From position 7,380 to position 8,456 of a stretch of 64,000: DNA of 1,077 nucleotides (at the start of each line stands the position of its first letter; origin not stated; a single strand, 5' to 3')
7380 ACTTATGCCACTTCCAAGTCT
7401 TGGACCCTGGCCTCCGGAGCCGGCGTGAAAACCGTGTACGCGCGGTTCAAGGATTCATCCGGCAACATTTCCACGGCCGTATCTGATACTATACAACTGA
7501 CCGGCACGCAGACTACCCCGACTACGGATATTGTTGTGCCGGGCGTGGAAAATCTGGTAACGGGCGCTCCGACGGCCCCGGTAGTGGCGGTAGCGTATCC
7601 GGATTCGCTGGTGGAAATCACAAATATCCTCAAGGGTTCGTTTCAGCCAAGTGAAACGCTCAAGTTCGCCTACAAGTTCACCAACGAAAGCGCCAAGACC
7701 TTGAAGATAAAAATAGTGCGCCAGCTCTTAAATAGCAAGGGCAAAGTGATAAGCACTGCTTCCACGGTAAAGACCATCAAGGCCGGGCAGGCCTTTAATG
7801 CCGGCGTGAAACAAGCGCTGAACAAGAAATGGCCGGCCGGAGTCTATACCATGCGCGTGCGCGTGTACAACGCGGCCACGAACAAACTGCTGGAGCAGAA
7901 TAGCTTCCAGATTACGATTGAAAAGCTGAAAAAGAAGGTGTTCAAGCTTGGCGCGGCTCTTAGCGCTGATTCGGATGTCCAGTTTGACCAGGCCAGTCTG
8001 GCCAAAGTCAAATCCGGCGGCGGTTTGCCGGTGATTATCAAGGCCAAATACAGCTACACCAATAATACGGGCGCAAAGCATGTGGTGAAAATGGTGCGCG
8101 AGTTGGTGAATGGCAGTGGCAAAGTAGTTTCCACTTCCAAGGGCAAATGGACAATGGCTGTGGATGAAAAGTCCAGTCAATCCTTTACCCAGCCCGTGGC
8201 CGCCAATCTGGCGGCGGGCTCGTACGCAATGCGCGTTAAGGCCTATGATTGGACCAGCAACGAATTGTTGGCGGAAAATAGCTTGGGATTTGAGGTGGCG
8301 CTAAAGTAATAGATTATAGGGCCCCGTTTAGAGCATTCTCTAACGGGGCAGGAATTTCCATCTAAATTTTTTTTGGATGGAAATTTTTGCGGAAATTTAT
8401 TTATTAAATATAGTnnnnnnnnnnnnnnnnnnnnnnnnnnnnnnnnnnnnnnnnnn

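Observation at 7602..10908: Conserved ~235-aa C-terminal module plus matching terminator hairpin shared by two adjacent large surface proteins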

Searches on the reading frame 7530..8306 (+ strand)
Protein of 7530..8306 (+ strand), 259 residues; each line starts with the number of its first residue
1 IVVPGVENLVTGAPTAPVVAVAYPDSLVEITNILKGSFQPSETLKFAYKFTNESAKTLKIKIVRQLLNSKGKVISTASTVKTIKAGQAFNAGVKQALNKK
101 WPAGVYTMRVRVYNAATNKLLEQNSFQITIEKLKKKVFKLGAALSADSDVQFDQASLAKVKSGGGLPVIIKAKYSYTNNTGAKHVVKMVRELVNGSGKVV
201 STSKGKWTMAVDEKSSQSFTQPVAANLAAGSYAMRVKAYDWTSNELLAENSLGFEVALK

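Call 8: search_protein_families(library=pfam, proteins=[window:7530-8306:+], max_evalue=1)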
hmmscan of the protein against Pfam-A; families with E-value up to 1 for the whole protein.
window:7530-8306:+ (259 aa): 10 families
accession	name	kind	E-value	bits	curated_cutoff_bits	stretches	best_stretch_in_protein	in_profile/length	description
PF19077.6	Big_13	-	6.2e-06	27.1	27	2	72-130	42-100/102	Bacterial Ig-like domain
PF16967.11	TcfC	-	0.00026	20.9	29.4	1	86-117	26-57/68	E-set like domain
PF03896.21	TRAP_alpha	-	0.00088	19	24.7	1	38-113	18-97/180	Translocon-associated protein (TRAP), alpha subunit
PF22021.2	RbmA-like_FnIII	-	0.0019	18.5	27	1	73-125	54-106/111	RbmA-like, FnIII domain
PF22637.2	CBM_4_9_1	-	0.012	16.3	27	1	41-169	7-112/148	BppA domain 1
PF01835.25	MG2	-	0.019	15.8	32.8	0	38-127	11-95/96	MG2 domain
PF04234.18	CopC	-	0.02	16.4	23.3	0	69-127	33-91/92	CopC domain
PF00703.27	Glyco_hydro_2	-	0.038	15.2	23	1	43-112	17-92/109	Glycosyl hydrolases family 2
PF07495.19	Y_Y_Y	-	0.04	14.2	26.6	0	225-256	33-64/65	Y_Y_Y domain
PF20663.3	COG4_N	-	0.092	13.2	27.3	1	34-100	11-76/107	Conserved oligomeric Golgi complex subunit 4, N-terminal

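Call 15: search_protein_families(library=ncbifam, proteins=[window:7587-8306:+], max_evalue=1)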
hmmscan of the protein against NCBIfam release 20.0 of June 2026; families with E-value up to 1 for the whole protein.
window:7587-8306:+ (240 aa): 3 families
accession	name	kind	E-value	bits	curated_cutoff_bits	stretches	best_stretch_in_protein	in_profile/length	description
TIGR01731.1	fil_hemag_20aa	repeat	0.00029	20.8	18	1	36-73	6-40/40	filamentous hemagglutinin-type beta-helical repeat protein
NF038116.1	Sden1266_dom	domain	0.0021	18.2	53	1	71-106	71-106/124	choice-of-anchor H family protein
NF038127.1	FDP_fam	subfamily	0.04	14.3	29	1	193-227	80-115/150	DVUA0089 family protein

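Call 16: search_solved_structures(query=window:7587-8306:+, max_evalue=10)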
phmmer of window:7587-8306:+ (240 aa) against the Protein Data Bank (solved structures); distinct sequences matched with E-value up to 10: 3.
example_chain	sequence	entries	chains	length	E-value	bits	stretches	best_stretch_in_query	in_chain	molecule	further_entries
8vis_A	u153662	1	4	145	0.13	15.1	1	106-195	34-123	Transmembrane protease serine 11D non-catalytic chain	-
3zg7_B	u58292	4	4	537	0.18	14.6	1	84-204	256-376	PENICILLIN-BINDING PROTEIN 4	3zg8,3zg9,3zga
8com_A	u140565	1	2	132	0.46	13.3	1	53-114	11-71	Histone H3, putative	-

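Call 18: find_homologous_proteins(query=A2, max_evalue=0.001)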
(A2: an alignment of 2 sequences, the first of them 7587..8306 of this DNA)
Query A2 (2 sequences) (240 aa, profile of the alignment): 6 proteins with E <= 0.001 among 8000 candidates.
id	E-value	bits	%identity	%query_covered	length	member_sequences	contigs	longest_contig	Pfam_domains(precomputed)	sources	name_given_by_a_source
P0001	1.6e-71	259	54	95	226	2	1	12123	PF07495.20,PF16116.11,PF00703.28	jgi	jgi:hypothetical protein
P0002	2.2e-70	255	46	99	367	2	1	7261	PF07495.20,PF14524.13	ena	-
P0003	3.4e-69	251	46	98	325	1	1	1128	-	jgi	-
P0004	1.2e-64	236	42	98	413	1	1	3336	-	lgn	-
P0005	4.5e-59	218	51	84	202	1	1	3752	-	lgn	-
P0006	6.4e-49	185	59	63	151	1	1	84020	-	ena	-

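Call 23: find_encoding_contigs(protein=P0006, flank=10000, max_places=3)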
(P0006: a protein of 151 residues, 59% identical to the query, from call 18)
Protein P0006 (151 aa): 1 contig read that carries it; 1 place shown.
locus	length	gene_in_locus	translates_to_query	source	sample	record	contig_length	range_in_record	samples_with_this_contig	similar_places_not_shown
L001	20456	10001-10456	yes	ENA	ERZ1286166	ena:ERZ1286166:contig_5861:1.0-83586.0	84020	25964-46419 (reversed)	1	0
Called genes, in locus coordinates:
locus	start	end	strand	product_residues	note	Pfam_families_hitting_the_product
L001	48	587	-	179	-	-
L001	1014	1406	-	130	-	PF22296:bAvd (weak)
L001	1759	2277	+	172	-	PF00078:RVT_1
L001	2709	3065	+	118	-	PF00318:Ribosomal_S2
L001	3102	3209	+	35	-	-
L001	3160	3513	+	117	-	PF00318:Ribosomal_S2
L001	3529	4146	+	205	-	PF00889:EF_TS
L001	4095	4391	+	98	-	PF00889:EF_TS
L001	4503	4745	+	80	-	-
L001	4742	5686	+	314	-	PF02018:CBM_4_9 (weak)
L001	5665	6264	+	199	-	-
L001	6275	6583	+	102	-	-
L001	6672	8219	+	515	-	PF13620:CarboxypepD_reg (weak), PF13715:CarbopepD_reg_2 (faint), PF13620:CarboxypepD_reg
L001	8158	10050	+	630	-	PF00041:fn3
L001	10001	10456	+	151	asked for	-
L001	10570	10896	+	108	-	PF00044:Gp_dh_N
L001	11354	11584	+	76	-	PF02800:Gp_dh_C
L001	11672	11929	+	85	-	PF04480:DUF559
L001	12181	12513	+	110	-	-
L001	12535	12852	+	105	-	-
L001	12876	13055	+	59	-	-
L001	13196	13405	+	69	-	-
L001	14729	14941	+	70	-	-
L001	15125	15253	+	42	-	-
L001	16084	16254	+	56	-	-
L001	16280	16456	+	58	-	-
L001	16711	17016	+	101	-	-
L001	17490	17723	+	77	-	PF00162:PGK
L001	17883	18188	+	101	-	PF00162:PGK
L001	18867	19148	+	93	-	-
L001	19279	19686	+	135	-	PF04402:SIMPL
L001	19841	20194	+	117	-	PF03952:Enolase_N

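Call 25: find_related_loci(query=A3, collection=genome_contigs, flank=10000)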
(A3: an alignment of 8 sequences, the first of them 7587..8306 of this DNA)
Query A3 (240 aa) in genome_contigs; peptide patterns used: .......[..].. (x = any residue, [..] = any of these).
599 stretches matched a pattern (row limit reached: there are more); 2 encode a relative of the query (tblastn E <= 1e-3); 2 distinct loci.
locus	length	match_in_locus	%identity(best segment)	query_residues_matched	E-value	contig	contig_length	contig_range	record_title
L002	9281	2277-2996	49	1-240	3e-73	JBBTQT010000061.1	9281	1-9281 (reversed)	MAG: Patescibacteria group bacterium isolate H41-bin209_1 H41_bin209_1_000000000061, whole genome shotgun sequence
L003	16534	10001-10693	48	7-237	3e-72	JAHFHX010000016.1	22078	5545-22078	MAG: Candidatus Magasanikiibacteriota bacterium isolate nzgw349 NODE_3081_length_22079_cov_3.602195, whole genome shotgu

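Call 38: search_protein_representatives(alignment_id=A3)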
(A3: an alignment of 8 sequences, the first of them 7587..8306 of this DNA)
Query: 8 sequences, 305 profile positions. Proteins with E-value up to 0.001 (for the whole library): 209; up to 1e-10: 148; up to 1e-30: 67. The best 150 are listed.
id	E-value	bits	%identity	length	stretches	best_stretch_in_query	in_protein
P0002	2.0e-135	467.3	-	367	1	4-305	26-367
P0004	1.6e-133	461.1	-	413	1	4-305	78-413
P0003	2.8e-133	460.3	-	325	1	1-305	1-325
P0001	8.5e-108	376.6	-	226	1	79-305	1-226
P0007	2.2e-107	375.3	-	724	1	15-305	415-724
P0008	2.5e-107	375.1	-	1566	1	7-305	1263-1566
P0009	3.4e-107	374.6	-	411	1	4-305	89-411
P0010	1.3e-104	366.2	-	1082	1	5-305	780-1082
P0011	1.3e-104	366.2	-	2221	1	6-305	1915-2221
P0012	9.4e-104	363.4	-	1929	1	7-305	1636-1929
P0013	5.7e-103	360.8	-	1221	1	7-305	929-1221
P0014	1.1e-100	353.3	-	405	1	6-305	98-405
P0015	5.1e-100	351.1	-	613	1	34-305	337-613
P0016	1.0e-99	350.1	-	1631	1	37-305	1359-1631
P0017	2.1e-99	349.0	-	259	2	102-305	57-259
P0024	3.2e-90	318.9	-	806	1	40-305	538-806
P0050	3.1e-53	197.4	-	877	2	6-178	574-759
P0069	1.9e-30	122.6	-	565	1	21-177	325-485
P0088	2.5e-24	102.5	-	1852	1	41-177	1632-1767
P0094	1.5e-22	96.7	-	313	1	78-176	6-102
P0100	3.8e-21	92.1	-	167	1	86-187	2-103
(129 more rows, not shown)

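Call 39: predict_structure(alignment_id=A3)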
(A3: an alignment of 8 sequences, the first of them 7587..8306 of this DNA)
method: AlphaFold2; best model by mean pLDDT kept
length: 240 residues; sequences in the alignment: 8
mean_pLDDT: 90.2   pTM: 0.60
mean pLDDT of the five models: 90.2, 89.5, 89.6, 88.5, 88.5
residues with pLDDT >= 90: 165; 70-90: 69; 50-70: 3; < 50: 3
segments of 3 or more residues with pLDDT < 50: 1-3
pLDDT, mean of each block of 10 residues (from residue 1): 65 87 91 92 95 94 94 91 92 95 94 85 83 91 88 93 91 92 92 93 89 94 93 90
secondary structure, 60 per line:
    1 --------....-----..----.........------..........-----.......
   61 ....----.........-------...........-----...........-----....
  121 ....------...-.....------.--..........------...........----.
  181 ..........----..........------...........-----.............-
elements in order: E9-12 E24-32 E39-48 E54-64 E69-77 E85-95 E101-111 E117-124 E131-133 H135-139 E149-158 E165-175 E180-190 E195-204 E211-221 E227-239

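Call 47: search_protein_families(library=pfam, proteins=[P0069, P0088, P0094, P0100, P0007, P0008, P0010, P0011, P0015, P0024], max_evalue=0.001)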
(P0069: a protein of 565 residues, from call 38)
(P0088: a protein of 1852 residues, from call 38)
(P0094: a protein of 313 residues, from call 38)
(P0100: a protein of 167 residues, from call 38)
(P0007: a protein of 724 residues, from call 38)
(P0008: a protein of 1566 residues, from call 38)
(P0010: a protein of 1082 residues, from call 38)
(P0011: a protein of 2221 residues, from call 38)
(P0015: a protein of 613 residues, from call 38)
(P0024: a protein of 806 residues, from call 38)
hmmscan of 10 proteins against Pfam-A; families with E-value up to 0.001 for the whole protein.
P0069 (565 aa): 3 families
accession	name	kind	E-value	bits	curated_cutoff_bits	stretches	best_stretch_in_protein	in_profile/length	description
PF00041.27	fn3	-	4.3e-19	68.9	25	2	56-136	2-79/84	Fibronectin type III domain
PF01471.23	PG_binding_1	-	8.1e-15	55.2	23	1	503-560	1-57/57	Putative peptidoglycan binding domain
PF25059.1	FN3_DSCAM-DSCAML_C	-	9.6e-05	23.1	39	0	92-139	29-75/89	DSCAM/DSCAML C-terminal Fn3-like domain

P0088 (1852 aa): 5 families
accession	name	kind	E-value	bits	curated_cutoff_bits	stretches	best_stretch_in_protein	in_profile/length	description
PF13620.12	CarboxypepD_reg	-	5.5e-16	59.1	32.3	2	1121-1199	2-81/82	Carboxypeptidase regulatory-like domain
PF01471.23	PG_binding_1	-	9.4e-16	58.2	23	1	1792-1849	1-57/57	Putative peptidoglycan binding domain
PF00041.27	fn3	-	2.1e-07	31.5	25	1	1433-1519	1-82/84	Fibronectin type III domain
PF13715.12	CarbopepD_reg_2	-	6.5e-06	26.5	32.2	1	1121-1200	1-77/88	CarboxypepD_reg-like domain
PF10989.13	DUF2808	-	0.0005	20.5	25.3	0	399-499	25-121/146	Protein of unknown function (DUF2808)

P0094 (313 aa): 3 families
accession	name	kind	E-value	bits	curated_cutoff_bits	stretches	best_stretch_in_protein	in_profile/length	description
PF01471.23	PG_binding_1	-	1.2e-14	54.6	23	1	137-194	2-57/57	Putative peptidoglycan binding domain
PF04151.21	PPC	-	2.6e-06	28.6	25.9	1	248-290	18-61/70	Bacterial pre-peptidase C-terminal domain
PF09374.15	PG_binding_3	-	0.00051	20.6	24.6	0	140-173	3-33/76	Predicted Peptidoglycan domain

P0100 (167 aa): 1 family
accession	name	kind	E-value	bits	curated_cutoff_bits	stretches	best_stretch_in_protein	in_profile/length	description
PF01471.23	PG_binding_1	-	2.1e-16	60.3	23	1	107-165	1-57/57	Putative peptidoglycan binding domain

P0007 (724 aa): 2 families
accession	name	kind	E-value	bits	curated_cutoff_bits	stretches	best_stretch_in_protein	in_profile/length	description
PF00041.27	fn3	-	8.5e-10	39.2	25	0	39-112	2-68/84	Fibronectin type III domain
PF07495.19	Y_Y_Y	-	2e-05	24.8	26.6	0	565-595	33-64/65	Y_Y_Y domain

P0008 (1566 aa): 3 families
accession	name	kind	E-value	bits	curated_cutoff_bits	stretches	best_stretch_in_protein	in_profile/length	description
PF13620.12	CarboxypepD_reg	-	3.5e-38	130.3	32.3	4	755-824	2-73/82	Carboxypeptidase regulatory-like domain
PF13715.12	CarbopepD_reg_2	-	1.6e-09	38.1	32.2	0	755-823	1-67/88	CarboxypepD_reg-like domain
PF07210.18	DUF1416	-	2.1e-05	24.8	23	0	434-489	21-76/97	Protein of unknown function (DUF1416)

P0010 (1082 aa): 2 families
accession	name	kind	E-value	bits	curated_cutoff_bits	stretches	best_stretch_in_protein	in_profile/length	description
PF00041.27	fn3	-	8.4e-09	36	25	1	625-703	3-82/84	Fibronectin type III domain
PF01835.25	MG2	-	0.00088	20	32.8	0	861-951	11-96/96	MG2 domain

P0011 (2221 aa): 3 families
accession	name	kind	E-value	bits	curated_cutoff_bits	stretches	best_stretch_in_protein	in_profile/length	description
PF13620.12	CarboxypepD_reg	-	1.2e-21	77.3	32.3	3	1325-1393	1-71/82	Carboxypeptidase regulatory-like domain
PF13715.12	CarbopepD_reg_2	-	1.1e-11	45.1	32.2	1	1326-1386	1-59/88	CarboxypepD_reg-like domain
PF00041.27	fn3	-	0.00092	19.8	25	1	1640-1726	1-83/84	Fibronectin type III domain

P0015 (613 aa): 0 families

P0024 (806 aa): 0 families

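Call 51: find_encoding_contigs(protein=P0008, flank=10000, max_places=2)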
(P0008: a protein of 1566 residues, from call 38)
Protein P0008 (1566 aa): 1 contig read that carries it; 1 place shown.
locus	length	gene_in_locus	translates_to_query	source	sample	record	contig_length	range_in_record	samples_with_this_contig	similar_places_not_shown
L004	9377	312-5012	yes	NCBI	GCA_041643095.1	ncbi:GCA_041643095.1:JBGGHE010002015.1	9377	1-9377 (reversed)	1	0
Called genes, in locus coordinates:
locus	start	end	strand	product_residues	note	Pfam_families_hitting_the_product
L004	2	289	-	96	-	?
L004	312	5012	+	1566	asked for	PF07210:DUF1416 (faint), PF22904:NOMO1-like_2nd (faint), PF13620:CarboxypepD_reg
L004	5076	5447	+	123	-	PF02021:UPF0102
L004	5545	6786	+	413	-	PF08529:NusA_N, PF13184:KH_NusA_1st, PF26594:KH_NusA_2nd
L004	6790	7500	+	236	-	PF02096:60KD_IMP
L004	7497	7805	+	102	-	PF05239:PRC (weak)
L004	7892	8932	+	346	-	-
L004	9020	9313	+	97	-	PF00166:Cpn10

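Call 52: find_encoding_contigs(protein=P0007, flank=10000, max_places=2)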
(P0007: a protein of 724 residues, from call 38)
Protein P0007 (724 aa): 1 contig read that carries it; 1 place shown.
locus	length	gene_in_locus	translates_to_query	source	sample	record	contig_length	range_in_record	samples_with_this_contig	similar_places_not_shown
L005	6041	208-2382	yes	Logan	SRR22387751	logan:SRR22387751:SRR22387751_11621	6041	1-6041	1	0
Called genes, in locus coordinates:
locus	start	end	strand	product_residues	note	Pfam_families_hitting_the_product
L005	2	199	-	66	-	?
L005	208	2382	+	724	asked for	PF00041:fn3 (faint), PF07495:Y_Y_Y (faint)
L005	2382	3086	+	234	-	PF13424:TPR_12 (faint), PF07719:TPR_2 (faint), PF13428:TPR_14 (faint), PF00515:TPR_1 (faint), PF13181:TPR_8 (faint), PF25062:ARM_TT21_N (faint)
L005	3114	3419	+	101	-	-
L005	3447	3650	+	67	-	-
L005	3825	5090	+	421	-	-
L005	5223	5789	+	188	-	-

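Call 53: find_encoding_contigs(protein=P0088, flank=10000, max_places=2)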
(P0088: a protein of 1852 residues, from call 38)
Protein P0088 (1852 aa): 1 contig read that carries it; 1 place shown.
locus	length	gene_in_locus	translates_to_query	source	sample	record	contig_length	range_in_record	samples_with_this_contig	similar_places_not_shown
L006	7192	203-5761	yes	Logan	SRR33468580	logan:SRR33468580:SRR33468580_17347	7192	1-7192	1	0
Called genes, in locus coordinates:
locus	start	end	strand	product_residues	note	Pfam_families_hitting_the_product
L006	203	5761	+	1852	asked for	PF13715:CarbopepD_reg_2 (faint), PF13620:CarboxypepD_reg (weak), PF00041:fn3 (weak), PF01471:PG_binding_1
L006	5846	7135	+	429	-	PF17785:PUA_3, PF10672:Methyltrans_SAM, PF03602:Cons_hypoth95, PF05175:MTS (weak), PF13847:Methyltransf_31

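Call 67: find_encoding_contigs(protein=P0001, flank=10000, max_places=2)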
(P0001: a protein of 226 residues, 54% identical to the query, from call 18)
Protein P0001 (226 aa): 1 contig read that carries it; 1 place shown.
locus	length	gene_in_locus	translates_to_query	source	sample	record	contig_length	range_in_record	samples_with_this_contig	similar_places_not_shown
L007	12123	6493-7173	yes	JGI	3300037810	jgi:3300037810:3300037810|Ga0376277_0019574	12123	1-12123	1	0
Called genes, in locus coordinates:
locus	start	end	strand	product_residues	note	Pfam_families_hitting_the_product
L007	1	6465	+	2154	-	?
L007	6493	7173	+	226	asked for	PF16116:DUF4832 (faint), PF00703:Glyco_hydro_2 (faint), PF07495:Y_Y_Y (faint)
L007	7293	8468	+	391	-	PF17785:PUA_3, PF10672:Methyltrans_SAM, PF02475:TRM5-TYW2_MTfase (weak), PF03602:Cons_hypoth95, PF13847:Methyltransf_31 (weak)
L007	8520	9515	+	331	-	PF00044:Gp_dh_N, PF02800:Gp_dh_C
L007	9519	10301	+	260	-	-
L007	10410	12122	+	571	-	?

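Call 68: find_encoding_contigs(protein=P0012, flank=10000, max_places=2)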
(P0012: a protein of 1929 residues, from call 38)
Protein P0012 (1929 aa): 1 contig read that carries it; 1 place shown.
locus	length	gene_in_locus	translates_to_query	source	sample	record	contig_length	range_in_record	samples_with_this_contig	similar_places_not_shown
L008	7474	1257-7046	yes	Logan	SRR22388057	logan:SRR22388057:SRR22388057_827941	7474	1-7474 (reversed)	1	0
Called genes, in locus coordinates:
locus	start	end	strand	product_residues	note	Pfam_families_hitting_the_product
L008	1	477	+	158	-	?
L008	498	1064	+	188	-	PF13426:PAS_9 (weak)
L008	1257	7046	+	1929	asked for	-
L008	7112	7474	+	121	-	?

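Call 69: find_encoding_contigs(protein=P0050, flank=10000, max_places=2)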
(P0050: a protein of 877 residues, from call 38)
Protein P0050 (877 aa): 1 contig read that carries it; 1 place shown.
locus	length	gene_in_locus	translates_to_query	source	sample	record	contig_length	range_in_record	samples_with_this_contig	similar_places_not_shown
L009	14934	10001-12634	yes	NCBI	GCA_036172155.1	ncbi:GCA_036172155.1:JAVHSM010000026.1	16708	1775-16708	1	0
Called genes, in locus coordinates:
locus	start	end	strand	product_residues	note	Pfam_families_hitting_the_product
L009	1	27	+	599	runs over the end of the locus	?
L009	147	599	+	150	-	PF00011:HSP20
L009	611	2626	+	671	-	PF12229:PG_binding_4 (faint), PF04294:VanW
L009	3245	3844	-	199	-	PF00574:CLP_protease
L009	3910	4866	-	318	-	PF01368:DHH, PF02272:DHHA1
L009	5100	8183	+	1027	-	PF02463:SMC_N, PF13175:AAA_15, PF13304:AAA_21 (weak), PF13476:AAA_23, PF06470:SMC_hinge, PF02463:SMC_N, PF13304:AAA_21 (weak)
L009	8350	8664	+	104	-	PF00886:Ribosomal_S16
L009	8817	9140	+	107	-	PF13083:KH_KhpA-B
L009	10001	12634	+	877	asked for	PF00041:fn3 (faint), PF01835:MG2 (faint)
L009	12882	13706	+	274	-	PF01746:tRNA_m1G_MT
